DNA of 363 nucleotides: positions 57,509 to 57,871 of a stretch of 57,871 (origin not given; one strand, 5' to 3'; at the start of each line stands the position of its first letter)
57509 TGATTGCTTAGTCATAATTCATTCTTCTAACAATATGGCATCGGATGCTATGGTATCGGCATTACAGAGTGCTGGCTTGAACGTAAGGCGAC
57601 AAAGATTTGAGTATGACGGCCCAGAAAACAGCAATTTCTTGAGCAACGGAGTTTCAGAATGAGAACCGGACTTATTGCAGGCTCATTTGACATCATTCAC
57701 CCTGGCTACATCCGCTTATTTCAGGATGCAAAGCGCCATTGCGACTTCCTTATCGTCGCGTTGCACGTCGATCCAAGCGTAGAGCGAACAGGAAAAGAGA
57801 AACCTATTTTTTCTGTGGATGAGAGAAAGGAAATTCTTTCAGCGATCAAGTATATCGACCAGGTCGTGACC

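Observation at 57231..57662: Receiver-fold protein sitting in the pathway slot where a GmhB phosphatase is expected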

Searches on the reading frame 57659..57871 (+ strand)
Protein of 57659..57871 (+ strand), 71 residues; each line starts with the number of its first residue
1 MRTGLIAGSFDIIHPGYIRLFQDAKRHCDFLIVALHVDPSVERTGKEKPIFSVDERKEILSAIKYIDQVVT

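Call 3: search_protein_families(library=pfam, proteins=[window:57659-57871:+], max_evalue=1)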
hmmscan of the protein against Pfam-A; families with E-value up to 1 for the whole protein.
window:57659-57871:+ (71 aa): 2 families
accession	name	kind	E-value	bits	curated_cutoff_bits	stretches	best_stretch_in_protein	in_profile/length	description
PF01467.32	CTP_transf_like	-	7.9e-13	49.2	21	1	6-70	2-64/133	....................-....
PF02569.21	Pantoate_ligase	-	0.034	13.7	20.7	1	13-40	32-59/268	Pantoate-beta-alanine ligase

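Call 4: search_protein_families(library=phrogs, proteins=[window:57659-57871:+], max_evalue=0.1)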
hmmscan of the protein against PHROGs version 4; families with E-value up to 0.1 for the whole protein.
window:57659-57871:+ (71 aa): 3 families
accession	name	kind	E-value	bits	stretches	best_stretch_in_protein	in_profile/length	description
phrog_7878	-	other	3.3e-22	79.9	1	1-71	1-71/131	bifunctional heptose 7-phosphate kinase/heptose 1-phosphate adenyltransferase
phrog_3462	-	moron, auxiliary metabolic gene and host takeover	0.0033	17.7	1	1-61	2-64/346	nicotinamide-nucleotide adenylyltransferase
phrog_29208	-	unknown function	0.072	13.8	1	6-59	8-55/163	-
